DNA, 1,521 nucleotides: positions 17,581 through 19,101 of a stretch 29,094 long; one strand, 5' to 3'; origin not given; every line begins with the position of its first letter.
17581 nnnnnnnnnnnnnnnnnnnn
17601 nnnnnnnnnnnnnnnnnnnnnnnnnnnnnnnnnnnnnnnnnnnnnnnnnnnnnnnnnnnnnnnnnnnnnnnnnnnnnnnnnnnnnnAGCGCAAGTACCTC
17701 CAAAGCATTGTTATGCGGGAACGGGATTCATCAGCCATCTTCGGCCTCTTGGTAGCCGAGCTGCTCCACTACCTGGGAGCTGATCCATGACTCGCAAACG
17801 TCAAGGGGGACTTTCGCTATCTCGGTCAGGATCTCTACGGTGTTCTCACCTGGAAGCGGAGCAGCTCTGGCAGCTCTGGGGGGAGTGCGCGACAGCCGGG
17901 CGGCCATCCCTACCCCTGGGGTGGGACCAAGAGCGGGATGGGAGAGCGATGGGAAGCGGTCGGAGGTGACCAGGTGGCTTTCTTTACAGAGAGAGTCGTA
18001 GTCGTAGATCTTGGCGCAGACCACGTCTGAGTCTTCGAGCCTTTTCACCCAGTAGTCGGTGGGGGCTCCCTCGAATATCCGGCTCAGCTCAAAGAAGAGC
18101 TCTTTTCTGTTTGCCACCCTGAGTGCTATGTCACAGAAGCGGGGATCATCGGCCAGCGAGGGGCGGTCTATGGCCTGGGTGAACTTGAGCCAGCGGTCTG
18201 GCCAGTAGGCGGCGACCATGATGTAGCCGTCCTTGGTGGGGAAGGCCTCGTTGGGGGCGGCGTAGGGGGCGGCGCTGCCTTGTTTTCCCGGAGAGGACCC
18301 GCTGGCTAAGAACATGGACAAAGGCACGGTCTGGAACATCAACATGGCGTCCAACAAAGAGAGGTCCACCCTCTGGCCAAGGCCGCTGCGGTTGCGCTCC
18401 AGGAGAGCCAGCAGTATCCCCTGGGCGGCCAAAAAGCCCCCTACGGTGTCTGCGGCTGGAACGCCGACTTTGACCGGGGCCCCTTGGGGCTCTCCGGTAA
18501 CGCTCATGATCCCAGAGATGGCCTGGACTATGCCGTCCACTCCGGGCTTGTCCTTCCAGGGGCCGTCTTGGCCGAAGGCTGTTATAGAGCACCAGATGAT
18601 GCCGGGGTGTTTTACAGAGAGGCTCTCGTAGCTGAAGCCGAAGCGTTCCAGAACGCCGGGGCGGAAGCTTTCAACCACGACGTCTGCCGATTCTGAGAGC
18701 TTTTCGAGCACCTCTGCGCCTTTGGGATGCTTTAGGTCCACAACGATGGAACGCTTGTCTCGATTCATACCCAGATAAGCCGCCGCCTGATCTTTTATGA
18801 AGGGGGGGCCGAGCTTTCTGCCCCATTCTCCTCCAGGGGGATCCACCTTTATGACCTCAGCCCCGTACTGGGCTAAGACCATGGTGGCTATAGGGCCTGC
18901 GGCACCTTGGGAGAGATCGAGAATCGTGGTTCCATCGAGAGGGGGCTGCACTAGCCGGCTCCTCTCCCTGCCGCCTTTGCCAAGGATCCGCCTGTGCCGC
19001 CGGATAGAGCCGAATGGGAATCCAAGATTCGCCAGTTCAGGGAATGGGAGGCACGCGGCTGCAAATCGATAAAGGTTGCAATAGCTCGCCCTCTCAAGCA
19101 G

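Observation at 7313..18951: Candidate undescribed CoA-dependent catabolic pathway: bbs-like beta-oxidation module without an acyl-CoA dehydrogenase, with its own importer, regulator and thioesterase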

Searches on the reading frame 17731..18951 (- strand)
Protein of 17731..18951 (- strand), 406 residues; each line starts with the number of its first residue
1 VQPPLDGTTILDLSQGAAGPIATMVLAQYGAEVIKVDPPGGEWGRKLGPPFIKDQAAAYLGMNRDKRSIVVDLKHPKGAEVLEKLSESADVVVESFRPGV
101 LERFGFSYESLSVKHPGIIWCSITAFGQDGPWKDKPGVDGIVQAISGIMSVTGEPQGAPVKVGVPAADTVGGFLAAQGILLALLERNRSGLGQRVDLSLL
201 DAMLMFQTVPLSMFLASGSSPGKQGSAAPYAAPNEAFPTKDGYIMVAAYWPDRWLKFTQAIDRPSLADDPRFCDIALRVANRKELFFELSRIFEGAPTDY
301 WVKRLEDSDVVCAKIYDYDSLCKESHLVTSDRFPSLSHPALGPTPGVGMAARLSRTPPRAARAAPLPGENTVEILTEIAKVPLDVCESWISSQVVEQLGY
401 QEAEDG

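Call 4: search_protein_families(library=pfam, proteins=[window:17731-18951:-])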
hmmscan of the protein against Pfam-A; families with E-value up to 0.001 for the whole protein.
window:17731-18951:- (406 aa): 1 family
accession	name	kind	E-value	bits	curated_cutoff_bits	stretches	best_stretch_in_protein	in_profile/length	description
PF02515.22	CoA_transf_3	-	2.4e-116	389.3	23.3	1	5-371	1-366/366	CoA-transferase family III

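Call 6: search_protein_families(library=ncbifam, proteins=[window:17731-18951:-], max_evalue=0.001)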
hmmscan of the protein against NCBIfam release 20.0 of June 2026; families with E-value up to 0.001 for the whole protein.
window:17731-18951:- (406 aa): 7 families
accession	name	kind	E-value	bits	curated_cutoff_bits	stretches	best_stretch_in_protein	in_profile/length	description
NF052585.1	SucGlutTfsCaiB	equivalog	4.1e-77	259.4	750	1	2-380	5-390/394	succinate--glutarate CoA-transferase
NF041294.1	Scnl_mescCoAtase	equivalog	1.9e-69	234.6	700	1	5-375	4-380/381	succinyl-CoA:mesaconate CoA-transferase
NF008511.0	PRK11430.1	equivalog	1.3e-67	228.6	522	1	3-316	8-321/381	CoA:oxalate CoA-transferase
NF003809.0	PRK05398.1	subfamily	6e-58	196.4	442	2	2-209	2-210/416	formyl-CoA transferase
TIGR03253.1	oxalate_frc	equivalog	1.2e-54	185.6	504.2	2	4-209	3-209/416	formyl-CoA transferase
NF002914.1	PRK03525.1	equivalog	8.4e-24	84.2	413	1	6-379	11-382/400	L-carnitine CoA-transferase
TIGR04253.1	mesacon_CoA_iso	equivalog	3.9e-19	68.9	725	1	6-258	4-255/403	2-methylfumaryl-CoA isomerase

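Call 13: search_solved_structures(query=window:17731-18951:-, max_evalue=1e-20)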
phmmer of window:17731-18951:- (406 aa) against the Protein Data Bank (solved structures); distinct sequences matched with E-value up to 1e-20: 31.
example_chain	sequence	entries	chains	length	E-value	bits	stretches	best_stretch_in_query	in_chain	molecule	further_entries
9br7_A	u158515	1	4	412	3.6e-73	249.9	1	4-397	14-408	Succinate--hydroxymethylglutarate CoA-transferase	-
9br6_A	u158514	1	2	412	8.9e-73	248.6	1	4-397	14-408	Succinate--hydroxymethylglutarate CoA-transferase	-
10uh_A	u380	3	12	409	5.4e-65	223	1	4-382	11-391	Formyl-coenzyme a transferase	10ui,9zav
4hl6_A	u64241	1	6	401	1.5e-61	211.7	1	3-315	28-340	Uncharacterized protein YfdE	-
4ed9_A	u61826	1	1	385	6.9e-61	209.5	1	3-287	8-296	CAIB/BAIF family protein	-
5yit_A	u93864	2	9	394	4.7e-57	196.9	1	3-313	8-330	CoA transferase III | Uncharacterized protein Rv3272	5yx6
5yiy_A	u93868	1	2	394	5.6e-56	193.3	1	3-313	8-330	CoA transferase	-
1pt5_A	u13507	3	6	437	1.9e-40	142.2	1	1-209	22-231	Hypothetical protein yfdW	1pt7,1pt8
1pqy_A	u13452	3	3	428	2.4e-40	141.8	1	3-209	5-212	Hypothetical protein yfdW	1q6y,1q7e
9fn0_B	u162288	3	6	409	1.2e-39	139.5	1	4-394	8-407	Subunit of Benzylsuccinate CoA-transferase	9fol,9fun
3ubm_A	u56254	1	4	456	9.6e-36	126.7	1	3-209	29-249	Formyl-CoA:oxalate CoA-transferase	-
2vjo_A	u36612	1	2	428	1.7e-34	122.5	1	2-212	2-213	FORMYL-COENZYME A TRANSFERASE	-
2vjp_A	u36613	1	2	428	4.3e-34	121.2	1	2-212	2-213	FORMYL-COENZYME A TRANSFERASE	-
2vjq_A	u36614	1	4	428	5.9e-34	120.8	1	2-212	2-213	FORMYL-COENZYME A TRANSFERASE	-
1p5h_A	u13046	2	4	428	6.3e-34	120.7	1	2-212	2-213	Formyl-coenzyme A transferase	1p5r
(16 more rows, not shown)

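Call 22: find_homologous_proteins(query=window:17731-18951:-, max_evalue=1e-40)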
Query window:17731-18951:- (406 aa): 6254 proteins with E <= 1e-40 among 8000 candidates; the best 120 are listed. Only proteins of 223 to 711 residues were searched: fused or split forms outside these lengths cannot appear, so this answer is no evidence that the protein stands alone or is whole; lengths 'longer' or 'shorter' looks for them.
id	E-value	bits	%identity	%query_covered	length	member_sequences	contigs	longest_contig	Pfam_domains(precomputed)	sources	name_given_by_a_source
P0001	3.9e-272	920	100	100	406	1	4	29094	PF02515.23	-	-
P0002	2.3e-198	677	74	100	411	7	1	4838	PF02515.23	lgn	-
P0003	2.2e-195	667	73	99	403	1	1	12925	PF02515.23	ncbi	-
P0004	4.2e-195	666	74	98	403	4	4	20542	PF02515.23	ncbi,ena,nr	ncbi:MAG: CoA transferase [Actinomycetota bacterium]|nr:CoA transferase [Actinomycetota bacterium]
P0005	1.7e-194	664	73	98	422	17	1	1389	PF02515.23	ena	-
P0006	3.0e-194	664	74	98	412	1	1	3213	PF02515.23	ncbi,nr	ncbi:MAG: CoA transferase [Acidimicrobiaceae bacterium]|nr:CoA transferase [Acidimicrobiaceae bacter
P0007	6.2e-193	659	73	98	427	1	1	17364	PF02515.23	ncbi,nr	ncbi:MAG: CoA transferase [Actinomycetota bacterium]|nr:MAG: CoA transferase [Actinomycetota bacteri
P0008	1.5e-192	658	72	99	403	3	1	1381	PF02515.23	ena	-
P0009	3.0e-192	657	73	98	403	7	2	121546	PF02515.23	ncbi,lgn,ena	-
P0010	7.2e-192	656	72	98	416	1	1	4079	PF02515.23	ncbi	-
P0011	1.9e-189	648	72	97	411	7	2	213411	PF02515.23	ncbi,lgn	-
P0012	1.7e-188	645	72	97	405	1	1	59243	PF02515.23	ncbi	ncbi:MAG: CaiB/BaiF CoA transferase family protein [Acidimicrobiales bacterium]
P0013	1.9e-161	556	67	92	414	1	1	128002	PF02515.23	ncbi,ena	-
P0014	7.3e-160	550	63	98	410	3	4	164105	PF02515.23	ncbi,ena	-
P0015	2.7e-158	545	63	98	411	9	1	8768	PF02515.23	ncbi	-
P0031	2.1e-147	509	60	92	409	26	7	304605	PF02515.23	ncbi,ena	-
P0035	1.2e-139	484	59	92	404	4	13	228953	PF02515.23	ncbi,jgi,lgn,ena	jgi:crotonobetainyl-CoA:carnitine CoA-transferase CaiB-like acyl-CoA transferase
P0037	1.0e-138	481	57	97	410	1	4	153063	PF02515.23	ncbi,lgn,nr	ncbi:MAG: CoA transferase [Armatimonadota bacterium]|nr:CoA transferase [Armatimonadota bacterium] M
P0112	2.0e-128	447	54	93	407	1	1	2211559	PF02515.23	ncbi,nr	ncbi:MAG: CoA transferase [Acidimicrobiia bacterium]|nr:MAG: CoA transferase [Acidimicrobiia bacteri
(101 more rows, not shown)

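Call 28: find_encoding_contigs(protein=P0001, flank=10000, max_places=6)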
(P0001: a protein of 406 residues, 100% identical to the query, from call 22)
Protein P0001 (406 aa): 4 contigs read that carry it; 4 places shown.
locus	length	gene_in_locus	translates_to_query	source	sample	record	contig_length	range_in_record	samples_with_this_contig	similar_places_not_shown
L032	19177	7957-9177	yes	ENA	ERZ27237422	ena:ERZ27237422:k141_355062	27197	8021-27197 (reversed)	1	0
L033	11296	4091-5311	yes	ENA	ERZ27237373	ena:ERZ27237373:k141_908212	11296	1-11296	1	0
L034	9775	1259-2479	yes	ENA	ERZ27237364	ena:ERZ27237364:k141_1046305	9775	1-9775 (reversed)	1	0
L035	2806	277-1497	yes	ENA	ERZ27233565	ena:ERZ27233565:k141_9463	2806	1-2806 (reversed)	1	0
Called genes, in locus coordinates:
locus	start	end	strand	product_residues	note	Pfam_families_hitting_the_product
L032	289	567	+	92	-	-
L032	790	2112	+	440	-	PF00682:HMGL-like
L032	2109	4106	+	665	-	PF01855:POR_N, PF02775:TPP_enzyme_C, PF00037:Fer4 (weak)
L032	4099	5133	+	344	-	PF01558:POR, PF13183:Fer4_8 (faint), PF13484:Fer4_16 (faint), PF13237:Fer4_10 (weak), PF14697:Fer4_21 (weak), PF12838:Fer4_7, PF13187:Fer4_9, PF00037:Fer4, +4 more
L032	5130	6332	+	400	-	PF01855:POR_N, PF02780:Transketolase_C (faint), PF17147:PFOR_II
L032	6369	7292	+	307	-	PF02775:TPP_enzyme_C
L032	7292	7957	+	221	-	PF01558:POR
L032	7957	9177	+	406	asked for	PF02515:CoA_transf_3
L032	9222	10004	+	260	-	PF00378:ECH_1, PF16113:ECH_2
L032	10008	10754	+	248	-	PF00106:adh_short, PF08659:KR, PF13561:adh_short_C2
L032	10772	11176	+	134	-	PF12172:zf-ChsH2 (weak), PF01796:OB_ChsH2_C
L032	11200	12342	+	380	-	PF00108:Thiolase_N, PF00109:ketoacyl-synt (weak), PF02803:Thiolase_C, PF22691:Thiolase_C_1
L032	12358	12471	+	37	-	-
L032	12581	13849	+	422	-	PF13433:Peripla_BP_5 (faint), PF13458:Peripla_BP_6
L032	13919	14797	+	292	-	PF02653:BPD_transp_2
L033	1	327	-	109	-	?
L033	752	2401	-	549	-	PF00403:HMA (weak), PF00890:FAD_binding_2 (faint), PF01134:GIDA (weak), PF07992:Pyr_redox_2, PF12831:FAD_oxidored, PF13738:Pyr_redox_3, PF00070:Pyr_redox, PF02852:Pyr_redox_dim, +1 more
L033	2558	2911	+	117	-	PF01022:HTH_5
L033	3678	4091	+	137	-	-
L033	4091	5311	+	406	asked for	PF02515:CoA_transf_3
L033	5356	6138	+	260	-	PF00378:ECH_1, PF16113:ECH_2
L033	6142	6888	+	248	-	PF00106:adh_short, PF08659:KR, PF13561:adh_short_C2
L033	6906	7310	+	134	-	PF12172:zf-ChsH2 (weak), PF01796:OB_ChsH2_C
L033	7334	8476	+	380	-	PF00108:Thiolase_N, PF00109:ketoacyl-synt (weak), PF02803:Thiolase_C, PF22691:Thiolase_C_1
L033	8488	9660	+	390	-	PF04303:PrpF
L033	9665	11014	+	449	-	PF00501:AMP-binding, PF14535:AMP-binding_C_2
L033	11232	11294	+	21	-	?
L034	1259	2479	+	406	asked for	PF02515:CoA_transf_3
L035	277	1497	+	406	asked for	PF02515:CoA_transf_3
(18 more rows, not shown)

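Call 34: find_encoding_contigs(protein=P0031, flank=9000, max_places=2)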
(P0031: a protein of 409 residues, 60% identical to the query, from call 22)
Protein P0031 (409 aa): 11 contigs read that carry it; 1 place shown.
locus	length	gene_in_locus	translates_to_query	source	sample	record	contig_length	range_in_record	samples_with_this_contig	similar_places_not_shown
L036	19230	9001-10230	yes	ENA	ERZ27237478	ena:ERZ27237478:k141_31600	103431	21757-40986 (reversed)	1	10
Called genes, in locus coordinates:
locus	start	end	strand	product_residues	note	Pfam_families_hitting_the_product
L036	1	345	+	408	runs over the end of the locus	PF00330:Aconitase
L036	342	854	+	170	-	PF00694:Aconitase_C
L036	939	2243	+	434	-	PF00501:AMP-binding, PF14535:AMP-binding_C_2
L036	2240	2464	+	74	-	-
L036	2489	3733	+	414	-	PF00682:HMGL-like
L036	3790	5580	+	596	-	PF01855:POR_N, PF02775:TPP_enzyme_C, PF12797:Fer4_2 (faint), PF00037:Fer4 (weak)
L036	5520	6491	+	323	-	PF01558:POR, PF17179:Fer4_22 (faint), PF13484:Fer4_16 (faint), PF12838:Fer4_7, PF13187:Fer4_9 (weak), PF13237:Fer4_10 (weak), PF14697:Fer4_21 (weak), PF00037:Fer4 (weak), +4 more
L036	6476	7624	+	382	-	PF01855:POR_N, PF17147:PFOR_II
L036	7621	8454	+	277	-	PF02775:TPP_enzyme_C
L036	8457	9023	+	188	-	PF01558:POR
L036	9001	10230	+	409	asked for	PF02515:CoA_transf_3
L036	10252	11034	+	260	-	PF00378:ECH_1, PF16113:ECH_2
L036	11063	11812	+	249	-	PF00106:adh_short, PF08659:KR, PF13561:adh_short_C2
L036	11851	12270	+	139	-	PF12172:zf-ChsH2, PF01796:OB_ChsH2_C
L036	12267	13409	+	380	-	PF00108:Thiolase_N, PF02803:Thiolase_C, PF22691:Thiolase_C_1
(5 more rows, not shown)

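Call 35: find_encoding_contigs(protein=P0037, flank=9000, max_places=2)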
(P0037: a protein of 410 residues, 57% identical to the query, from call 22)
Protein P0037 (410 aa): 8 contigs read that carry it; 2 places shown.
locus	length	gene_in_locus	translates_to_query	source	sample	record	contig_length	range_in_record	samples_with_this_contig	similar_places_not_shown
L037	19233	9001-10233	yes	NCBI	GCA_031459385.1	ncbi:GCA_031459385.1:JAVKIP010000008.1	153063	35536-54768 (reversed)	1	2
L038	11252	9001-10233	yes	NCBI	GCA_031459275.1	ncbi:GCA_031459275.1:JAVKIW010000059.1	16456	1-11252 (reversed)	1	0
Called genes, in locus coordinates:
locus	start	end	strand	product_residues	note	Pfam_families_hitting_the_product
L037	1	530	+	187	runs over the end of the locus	PF00694:Aconitase_C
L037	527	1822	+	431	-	PF00501:AMP-binding, PF14535:AMP-binding_C_2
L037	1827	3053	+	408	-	PF00682:HMGL-like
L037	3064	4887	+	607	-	PF01855:POR_N, PF02775:TPP_enzyme_C, PF00037:Fer4 (faint), PF12838:Fer4_7 (weak)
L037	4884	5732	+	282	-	PF01558:POR, PF14697:Fer4_21 (faint), PF00037:Fer4 (faint), PF12797:Fer4_2 (faint), PF12837:Fer4_6 (faint), PF12838:Fer4_7 (weak), PF13187:Fer4_9 (faint)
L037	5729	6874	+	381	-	PF01855:POR_N, PF17147:PFOR_II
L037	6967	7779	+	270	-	PF02775:TPP_enzyme_C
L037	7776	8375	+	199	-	PF01558:POR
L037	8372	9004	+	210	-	PF00440:TetR_N, PF16925:TetR_C_13 (faint), PF17932:TetR_C_24, PF17935:TetR_C_27 (weak)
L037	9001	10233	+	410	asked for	PF02515:CoA_transf_3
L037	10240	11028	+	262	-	PF00378:ECH_1, PF16113:ECH_2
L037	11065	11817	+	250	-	PF00106:adh_short, PF08659:KR, PF13561:adh_short_C2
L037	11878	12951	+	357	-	PF13379:NMT1_2, PF09084:NMT1, PF16868:NMT1_3 (weak), PF12974:Phosphonate-bd (weak)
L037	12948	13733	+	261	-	PF00528:BPD_transp_1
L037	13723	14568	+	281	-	PF00005:ABC_tran, PF02463:SMC_N (faint), PF13304:AAA_21 (faint)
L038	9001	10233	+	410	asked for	PF02515:CoA_transf_3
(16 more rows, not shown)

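Call 72: find_encoding_contigs(protein=P0035, flank=10000, max_places=1)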
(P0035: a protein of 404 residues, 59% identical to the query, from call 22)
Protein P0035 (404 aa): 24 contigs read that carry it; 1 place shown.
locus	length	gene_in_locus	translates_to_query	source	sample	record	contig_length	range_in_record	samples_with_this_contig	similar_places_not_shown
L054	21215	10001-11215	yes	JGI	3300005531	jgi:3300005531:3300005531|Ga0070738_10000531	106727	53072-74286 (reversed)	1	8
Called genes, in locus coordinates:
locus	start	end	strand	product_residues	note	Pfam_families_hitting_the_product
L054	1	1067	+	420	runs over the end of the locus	PF00330:Aconitase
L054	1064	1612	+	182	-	PF00694:Aconitase_C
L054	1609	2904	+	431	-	PF00501:AMP-binding, PF14535:AMP-binding_C_2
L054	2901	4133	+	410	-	PF00682:HMGL-like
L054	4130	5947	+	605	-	PF01855:POR_N, PF02775:TPP_enzyme_C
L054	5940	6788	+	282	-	PF01558:POR, PF00037:Fer4 (faint), PF12838:Fer4_7 (weak), PF13187:Fer4_9 (weak), PF13237:Fer4_10 (faint)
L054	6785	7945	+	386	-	PF01855:POR_N, PF02780:Transketolase_C (faint), PF17147:PFOR_II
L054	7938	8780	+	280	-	PF02775:TPP_enzyme_C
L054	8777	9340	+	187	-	PF01558:POR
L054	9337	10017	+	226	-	PF00440:TetR_N, PF17932:TetR_C_24, PF17935:TetR_C_27 (weak)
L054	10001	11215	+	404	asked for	PF02515:CoA_transf_3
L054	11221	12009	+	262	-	PF00378:ECH_1, PF16113:ECH_2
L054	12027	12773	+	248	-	PF00106:adh_short, PF08659:KR, PF13561:adh_short_C2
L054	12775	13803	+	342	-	PF13379:NMT1_2, PF09084:NMT1, PF16868:NMT1_3 (faint), PF12974:Phosphonate-bd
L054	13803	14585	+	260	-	PF00528:BPD_transp_1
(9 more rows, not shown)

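Call 73: find_encoding_contigs(protein=P0112, flank=10000, max_places=1)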
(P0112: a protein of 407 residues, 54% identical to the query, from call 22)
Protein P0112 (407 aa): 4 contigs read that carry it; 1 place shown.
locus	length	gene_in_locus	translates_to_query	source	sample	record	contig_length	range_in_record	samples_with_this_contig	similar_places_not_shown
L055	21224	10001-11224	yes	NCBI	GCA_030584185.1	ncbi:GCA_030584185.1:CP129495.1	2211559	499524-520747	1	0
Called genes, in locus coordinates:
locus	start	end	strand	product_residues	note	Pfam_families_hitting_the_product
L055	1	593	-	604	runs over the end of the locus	PF01855:POR_N, PF02775:TPP_enzyme_C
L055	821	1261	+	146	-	PF13622:4HBT_3 (weak), PF03061:4HBT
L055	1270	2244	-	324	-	PF00941:FAD_binding_5, PF03450:CO_deh_flav_C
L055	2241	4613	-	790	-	PF01315:Ald_Xan_dh_C, PF02738:MoCoBD_1, PF20256:MoCoBD_2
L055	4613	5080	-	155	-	PF00111:Fer2, PF13085:Fer2_3 (weak), PF01799:Fer2_2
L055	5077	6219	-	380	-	PF04303:PrpF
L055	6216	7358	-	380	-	PF00108:Thiolase_N, PF00109:ketoacyl-synt (weak), PF02803:Thiolase_C, PF22691:Thiolase_C_1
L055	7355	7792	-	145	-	PF12172:zf-ChsH2, PF01796:OB_ChsH2_C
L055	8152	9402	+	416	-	PF00682:HMGL-like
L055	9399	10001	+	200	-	PF00440:TetR_N, PF17932:TetR_C_24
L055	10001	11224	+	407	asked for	PF02515:CoA_transf_3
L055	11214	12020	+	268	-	PF00378:ECH_1, PF16113:ECH_2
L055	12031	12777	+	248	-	PF00106:adh_short, PF08659:KR, PF13561:adh_short_C2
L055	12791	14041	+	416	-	PF00330:Aconitase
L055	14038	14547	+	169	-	PF00694:Aconitase_C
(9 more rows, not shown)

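Call 81: search_solved_structures(query=L033:8488-9660:+, max_evalue=0.00001)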
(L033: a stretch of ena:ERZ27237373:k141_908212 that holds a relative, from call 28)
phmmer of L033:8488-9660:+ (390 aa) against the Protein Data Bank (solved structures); distinct sequences matched with E-value up to 0.00001: 8.
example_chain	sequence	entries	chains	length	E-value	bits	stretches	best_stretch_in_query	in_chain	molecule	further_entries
3g7k_A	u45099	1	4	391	7.4e-83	282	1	17-387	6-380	3-methylitaconate isomerase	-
2pvz_A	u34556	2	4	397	1.1e-56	195.9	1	18-378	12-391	PrpF methylaconitate isomerase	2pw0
5k87_A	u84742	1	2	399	3.2e-56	194.3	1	18-378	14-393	2-methyl-aconitate isomerase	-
2h9f_A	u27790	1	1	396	6.9e-56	193.2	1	18-378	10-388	Hypothetical protein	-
6p3j_A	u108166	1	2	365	4.6e-55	190.5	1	16-381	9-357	(4E)-oxalomesaconate Delta-isomerase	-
6p3h_A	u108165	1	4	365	3.5e-54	187.6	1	16-381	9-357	(4E)-oxalomesaconate Delta-isomerase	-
6p3k_A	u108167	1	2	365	1.3e-53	185.8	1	16-381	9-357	(4E)-oxalomesaconate Delta-isomerase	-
6otv_A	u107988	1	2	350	5.3e-46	160.7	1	17-381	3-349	Putative isomerase YbhH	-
